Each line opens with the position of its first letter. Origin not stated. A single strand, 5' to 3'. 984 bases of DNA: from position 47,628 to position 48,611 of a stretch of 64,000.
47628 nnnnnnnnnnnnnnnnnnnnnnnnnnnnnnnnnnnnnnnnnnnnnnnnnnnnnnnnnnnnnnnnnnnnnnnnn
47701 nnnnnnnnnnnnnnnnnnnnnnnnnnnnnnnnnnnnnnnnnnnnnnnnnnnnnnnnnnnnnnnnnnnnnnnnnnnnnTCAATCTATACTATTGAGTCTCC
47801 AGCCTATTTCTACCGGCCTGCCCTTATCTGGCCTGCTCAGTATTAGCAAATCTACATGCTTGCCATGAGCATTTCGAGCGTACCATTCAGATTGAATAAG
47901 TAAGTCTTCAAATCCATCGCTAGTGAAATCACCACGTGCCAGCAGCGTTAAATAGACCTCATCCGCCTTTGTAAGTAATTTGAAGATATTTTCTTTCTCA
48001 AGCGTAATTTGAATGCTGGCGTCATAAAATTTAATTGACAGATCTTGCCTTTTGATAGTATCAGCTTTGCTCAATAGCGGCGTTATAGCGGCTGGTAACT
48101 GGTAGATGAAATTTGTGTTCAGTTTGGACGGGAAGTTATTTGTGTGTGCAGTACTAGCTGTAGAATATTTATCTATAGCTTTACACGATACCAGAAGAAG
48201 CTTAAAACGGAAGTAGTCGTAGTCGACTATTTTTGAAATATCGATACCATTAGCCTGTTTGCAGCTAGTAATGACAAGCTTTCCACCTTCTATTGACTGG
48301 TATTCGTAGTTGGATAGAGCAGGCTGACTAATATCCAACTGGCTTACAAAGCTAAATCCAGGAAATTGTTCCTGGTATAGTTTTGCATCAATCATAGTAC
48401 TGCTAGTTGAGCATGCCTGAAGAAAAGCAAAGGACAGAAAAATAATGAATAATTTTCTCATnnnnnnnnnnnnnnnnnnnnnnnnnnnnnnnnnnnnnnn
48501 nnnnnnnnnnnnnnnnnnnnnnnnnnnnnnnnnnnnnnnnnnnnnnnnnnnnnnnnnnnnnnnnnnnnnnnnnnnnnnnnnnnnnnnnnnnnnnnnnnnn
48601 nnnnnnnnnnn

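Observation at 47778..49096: Orphan T4-type lysozyme with tightly linked downstream lipoprotein: effector/immunity-like pair outside any prophage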

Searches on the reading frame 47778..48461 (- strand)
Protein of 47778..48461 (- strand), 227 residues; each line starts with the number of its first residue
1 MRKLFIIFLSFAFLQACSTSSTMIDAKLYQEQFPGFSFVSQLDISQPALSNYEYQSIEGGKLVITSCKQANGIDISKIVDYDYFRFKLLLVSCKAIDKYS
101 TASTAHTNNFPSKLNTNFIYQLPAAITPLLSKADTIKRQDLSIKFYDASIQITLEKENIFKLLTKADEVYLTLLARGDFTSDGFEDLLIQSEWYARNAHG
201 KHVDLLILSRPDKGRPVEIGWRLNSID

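Call 3: search_protein_families(library=pfam, proteins=[window:47778-48461:-], max_evalue=0.1)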
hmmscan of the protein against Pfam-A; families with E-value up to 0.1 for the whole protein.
window:47778-48461:- (227 aa): 0 families

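Call 4: search_protein_families(library=ncbifam, proteins=[window:47778-48461:-], max_evalue=0.1)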
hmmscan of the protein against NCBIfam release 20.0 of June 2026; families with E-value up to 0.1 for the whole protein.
window:47778-48461:- (227 aa): 0 families

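Call 5: search_protein_families(library=phrogs, proteins=[window:47778-48461:-], max_evalue=0.1)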
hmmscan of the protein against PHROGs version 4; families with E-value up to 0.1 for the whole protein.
window:47778-48461:- (227 aa): 0 families

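Call 9: find_homologous_proteins(query=window:47778-48461:-)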
Query window:47778-48461:- (227 aa): 39 proteins with E <= 0.001 among 329 candidates.
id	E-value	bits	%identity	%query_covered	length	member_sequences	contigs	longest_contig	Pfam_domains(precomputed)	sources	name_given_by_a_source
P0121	9.3e-131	452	100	90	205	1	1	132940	-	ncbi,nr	ncbi:MAG: hypothetical protein L3J89_00195 [Gammaproteobacteria bacterium]|nr:hypothetical protein [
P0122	1.0e-123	429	86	100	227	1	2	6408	-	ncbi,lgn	-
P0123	5.8e-120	417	82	100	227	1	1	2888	-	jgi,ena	-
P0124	1.8e-118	412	90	90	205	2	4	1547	-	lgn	-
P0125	3.3e-116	404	81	100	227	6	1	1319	-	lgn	-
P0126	2.2e-108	379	77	100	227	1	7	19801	-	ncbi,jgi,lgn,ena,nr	ncbi:MAG: hypothetical protein COC05_06260 [Gammaproteobacteria bacterium]|nr:MAG: hypothetical prot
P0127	5.4e-103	361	73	100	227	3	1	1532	-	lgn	-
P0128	2.1e-101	356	74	99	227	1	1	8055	PF08139.18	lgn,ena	-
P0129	1.7e-100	353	72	100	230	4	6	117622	-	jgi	-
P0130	1.8e-100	353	73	100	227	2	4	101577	-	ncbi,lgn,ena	-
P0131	7.0e-99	348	70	100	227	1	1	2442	-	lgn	-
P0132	4.3e-96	339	70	100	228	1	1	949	-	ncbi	-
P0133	1.7e-93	330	65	100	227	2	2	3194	-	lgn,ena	-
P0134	8.8e-92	325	63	100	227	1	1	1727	-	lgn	-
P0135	1.2e-91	324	67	100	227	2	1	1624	-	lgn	-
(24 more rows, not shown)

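Call 17: search_solved_structures(query=window:47778-48461:-, max_evalue=10)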
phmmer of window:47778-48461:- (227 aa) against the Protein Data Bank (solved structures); distinct sequences matched with E-value up to 10: 6.
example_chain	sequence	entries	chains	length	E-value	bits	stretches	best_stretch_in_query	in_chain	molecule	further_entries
7jrg_J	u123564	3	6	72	0.1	15.4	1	157-209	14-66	cytochrome b-c1 complex subunit 9 | QCR9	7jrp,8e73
8bel_I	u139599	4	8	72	0.12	15.1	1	157-210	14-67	Cytochrome b-c1 complex subunit 9, mitochondrial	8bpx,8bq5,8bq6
8zno_J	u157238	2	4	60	0.25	14.1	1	157-209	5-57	Complex III subunit 9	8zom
5nnp_B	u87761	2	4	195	0.33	13.7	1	32-91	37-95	Putative uncharacterized protein | Naa10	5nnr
3q0b_X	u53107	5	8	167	0.64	12.8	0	39-73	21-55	Histone-lysine N-methyltransferase, H3 lysine-9 specific SUVH5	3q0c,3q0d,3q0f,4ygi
4ofq_A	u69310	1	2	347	0.86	12.4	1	48-83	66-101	Putative cell surface protein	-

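Call 18: search_protein_families(library=padloc, proteins=[window:47778-48461:-], max_evalue=1)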
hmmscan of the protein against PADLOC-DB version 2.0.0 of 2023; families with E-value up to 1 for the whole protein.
window:47778-48461:- (227 aa): 0 families

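Call 22: find_homologous_proteins(query=A2, max_evalue=0.001)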
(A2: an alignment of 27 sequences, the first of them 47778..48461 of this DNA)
Query A2 (27 sequences) (227 aa, profile of the alignment): 60 proteins with E <= 0.001 among 5762 candidates.
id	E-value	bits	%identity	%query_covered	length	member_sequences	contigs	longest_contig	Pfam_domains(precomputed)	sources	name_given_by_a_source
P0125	6.8e-100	351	81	100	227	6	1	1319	-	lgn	-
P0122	5.3e-99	348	86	100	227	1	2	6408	-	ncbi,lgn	-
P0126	1.4e-98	347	77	100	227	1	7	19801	-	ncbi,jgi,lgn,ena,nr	ncbi:MAG: hypothetical protein COC05_06260 [Gammaproteobacteria bacterium]|nr:MAG: hypothetical prot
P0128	6.5e-97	341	74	99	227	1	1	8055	PF08139.18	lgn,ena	-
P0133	9.2e-97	341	65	100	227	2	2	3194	-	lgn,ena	-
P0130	3.5e-96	339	73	100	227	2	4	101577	-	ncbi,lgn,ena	-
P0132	3.8e-96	339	70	100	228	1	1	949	-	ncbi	-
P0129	4.9e-95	335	72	100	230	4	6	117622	-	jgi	-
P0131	5.1e-95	335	70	100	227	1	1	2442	-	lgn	-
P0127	5.1e-95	335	73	100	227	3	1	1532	-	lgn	-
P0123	7.8e-94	331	82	100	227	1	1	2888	-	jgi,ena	-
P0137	2.6e-93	330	63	100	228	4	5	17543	-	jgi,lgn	jgi:hypothetical protein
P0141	4.0e-93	329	53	100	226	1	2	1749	-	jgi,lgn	-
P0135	1.1e-92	328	67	100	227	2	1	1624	-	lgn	-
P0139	1.4e-90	321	54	100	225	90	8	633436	-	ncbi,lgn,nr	ncbi:TPA: hypothetical protein ACGUON_002325 [Vibrio vulnificus]|nr:hypothetical protein [Vibrio vul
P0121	1.8e-90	320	100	90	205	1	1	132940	-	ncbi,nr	ncbi:MAG: hypothetical protein L3J89_00195 [Gammaproteobacteria bacterium]|nr:hypothetical protein [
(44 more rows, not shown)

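Call 32: predict_structure(alignment_id=A3)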
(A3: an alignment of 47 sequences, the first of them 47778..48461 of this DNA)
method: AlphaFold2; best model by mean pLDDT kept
length: 227 residues; sequences in the alignment: 47
mean_pLDDT: 90.0   pTM: 0.85
mean pLDDT of the five models: 90.0, 89.9, 89.8, 89.3, 88.3
residues with pLDDT >= 90: 179; 70-90: 24; 50-70: 19; < 50: 5
segments of 3 or more residues with pLDDT < 50: 18-20
pLDDT, mean of each block of 10 residues (from residue 1): 52 51 88 90 78 94 96 95 96 97 95 96 95 92 96 97 95 98 97 90 97 93 89
secondary structure, 60 per line:
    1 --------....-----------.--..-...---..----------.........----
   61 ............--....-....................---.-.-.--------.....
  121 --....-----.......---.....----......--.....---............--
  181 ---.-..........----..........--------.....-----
elements in order: H9-12 E48-56 E61-66 H67-72 H80-99 H116-120 H132-138 H143-146 E151-156 E159-163 E167-178 E186-195 E200-209 E218-222

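Call 38: fold_search(model_id=the predicted structure, library=pdb)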
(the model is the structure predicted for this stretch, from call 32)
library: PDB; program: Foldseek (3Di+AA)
matches with E <= 10: 167; with E <= 0.001: 0
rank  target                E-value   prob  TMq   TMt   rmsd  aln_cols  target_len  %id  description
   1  7vci_R                1.1e+00  0.06  0.13  0.04  11.7       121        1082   13  Structure of Xenopus laevis NPC nuclear ring asymmetric unit (released 2022-02-02)
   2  3soy                  1.5e+00  0.03  0.09  0.13  13.2        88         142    8  Nuclear transport factor 2 (NTF2-like) superfamily protein from Salmonella enterica subsp. enterica serovar Typhimurium  (released 2011-08-10)
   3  2rsx_MODEL_1_A        2.0e+00  0.09  0.16  0.23  14.5       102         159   10  Solution structure of IseA, an inhibitor protein of DL-endopeptidases from Bacillus subtilis (released 2012-10-31)
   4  6h5o_B                2.1e+00  0.04  0.16  0.07  11.7       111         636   13  Crystal structure of PBP2a from MRSA in complex with piperacillin at active site. (released 2019-08-14)
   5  8sq7_B                2.1e+00  0.03  0.18  0.17  15.9       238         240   12  X-ray crystal structure of Acinetobacter baumanii beta-lactamase variant OXA-82 K83D in complex with doripenem (released 2024-05-22)
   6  2b1x_B                2.4e+00  0.02  0.08  0.10  13.3        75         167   16  Crystal structure of naphthalene 1,2-dioxygenase from Rhodococcus sp. (released 2005-10-04)
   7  3o0l_B                2.6e+00  0.08  0.18  0.33  12.4       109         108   12  Crystal structure of a Pfam DUF1425 family member (Shew_1734) from Shewanella sp. pv-4 at 1.81 a resolution (released 2010-08-04)
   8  4umv                  2.6e+00  0.07  0.17  0.08   8.4        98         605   10  CRYSTAL STRUCTURE OF A ZINC-TRANSPORTING PIB-TYPE ATPASE IN THE E2P STATE (released 2014-08-13)
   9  7fik_j                2.6e+00  0.04  0.11  0.03  13.5       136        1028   12  The cryo-EM structure of the CR subunit from X. laevis NPC (released 2022-11-09)
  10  7sjy_A                2.6e+00  0.02  0.18  0.14  16.4       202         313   17  Crystal structure of Clostridium thermocellum RsgI9 S1C-NTF2 bi-domain (released 2022-03-02)
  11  7svt_O                2.8e+00  0.05  0.14  0.19  11.5        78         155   12  Mycobacterium tuberculosis 3-hydroxyl-ACP dehydratase HadAB in complex with 1,3-diarylpyrazolyl-acylsulfonamide inhibi (released 2022-11-16)
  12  2bo9_B                2.9e+00  0.02  0.19  0.20  18.6       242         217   10  Human carboxypeptidase A4 in complex with human latexin. (released 2005-04-15)
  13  3s5c_F                3.1e+00  0.03  0.08  0.13  13.7        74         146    7  Crystal Structure of a Hexachlorocyclohexane dehydrochlorinase (LinA) Type2 (released 2012-05-23)
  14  7pd7_B                3.1e+00  0.03  0.14  0.13  12.1       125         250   10  Crocagin methyl transferase CgnL (released 2022-08-17)
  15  8amc_A                3.3e+00  0.12  0.14  0.20  11.0        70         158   10  Crystal Structure of cat allergen Fel d 4 (released 2023-08-16)
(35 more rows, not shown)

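Call 45: search_dna_similar(query=window:47778-48461:-, collection=phages, mode=protein, max_evalue=0.1, max_rows=10)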
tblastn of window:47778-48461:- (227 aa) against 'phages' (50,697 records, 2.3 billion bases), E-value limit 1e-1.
No match.

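Call 86: search_protein_representatives(alignment_id=A3)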
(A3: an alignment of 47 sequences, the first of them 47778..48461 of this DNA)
Query: 47 sequences, 227 profile positions. Proteins with E-value up to 0.001 (for the whole library): 995; up to 1e-10: 148; up to 1e-30: 73. The best 150 are listed.
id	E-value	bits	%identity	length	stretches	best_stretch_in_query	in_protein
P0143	1.9e-89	315.3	-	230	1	1-226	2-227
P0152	6.0e-85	300.6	-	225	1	1-224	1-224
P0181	8.3e-84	296.8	-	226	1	3-226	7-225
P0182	8.8e-79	280.4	-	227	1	1-226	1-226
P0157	2.8e-77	275.5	-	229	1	4-224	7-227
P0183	3.2e-77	275.3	-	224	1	1-226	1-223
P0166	1.1e-72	260.4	-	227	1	3-223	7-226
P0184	1.6e-69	250.1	-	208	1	22-224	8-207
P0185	8.6e-68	244.4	-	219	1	1-219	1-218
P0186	3.1e-67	242.6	-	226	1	1-223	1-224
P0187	4.2e-64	232.4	-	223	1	4-226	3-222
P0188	1.3e-60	220.9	-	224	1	1-225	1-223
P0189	3.7e-59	216.2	-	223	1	1-223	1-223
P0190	1.7e-58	214.0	-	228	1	1-226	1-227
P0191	4.6e-56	206.1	-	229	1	5-224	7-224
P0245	1.5e-33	132.4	-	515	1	13-222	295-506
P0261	7.3e-25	104.0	-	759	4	58-199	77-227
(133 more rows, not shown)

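Call 91: search_solved_structures(query=A3, max_evalue=10)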
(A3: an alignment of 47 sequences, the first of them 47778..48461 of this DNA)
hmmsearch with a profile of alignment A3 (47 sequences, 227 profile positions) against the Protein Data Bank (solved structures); distinct sequences matched with E-value up to 10: 0.

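Call 93: search_protein_families(library=pfam, proteins=[P0245, P0261], max_evalue=0.01)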
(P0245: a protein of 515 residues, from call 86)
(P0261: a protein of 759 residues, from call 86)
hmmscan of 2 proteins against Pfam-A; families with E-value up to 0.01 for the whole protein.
P0245 (515 aa): 2 families
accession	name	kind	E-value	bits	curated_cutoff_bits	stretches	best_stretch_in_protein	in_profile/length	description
PF07007.17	LprI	-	4.3e-10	40.4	22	1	226-277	19-78/106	Lysozyme inhibitor LprI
PF13175.12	AAA_15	-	0.0088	16.1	32.1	0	16-321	36-204/374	AAA ATPase domain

P0261 (759 aa): 2 families
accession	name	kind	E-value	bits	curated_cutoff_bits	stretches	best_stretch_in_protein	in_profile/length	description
PF01839.29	FG-GAP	-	1.5e-08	34.8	22.1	1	410-425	5-20/37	FG-GAP repeat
PF13517.12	FG-GAP_3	-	0.0018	19.3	26.9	0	674-690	45-60/61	FG-GAP-like repeat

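Call 94: find_encoding_contigs(protein=P0245, flank=8000, max_places=3)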
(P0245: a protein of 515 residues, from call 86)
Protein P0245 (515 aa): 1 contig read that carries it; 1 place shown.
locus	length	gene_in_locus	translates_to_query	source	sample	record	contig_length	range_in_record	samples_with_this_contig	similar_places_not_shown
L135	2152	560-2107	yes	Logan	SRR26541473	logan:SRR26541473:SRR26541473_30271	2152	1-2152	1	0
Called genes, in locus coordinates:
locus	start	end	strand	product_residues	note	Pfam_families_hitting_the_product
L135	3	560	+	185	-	?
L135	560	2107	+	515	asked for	PF07007:LprI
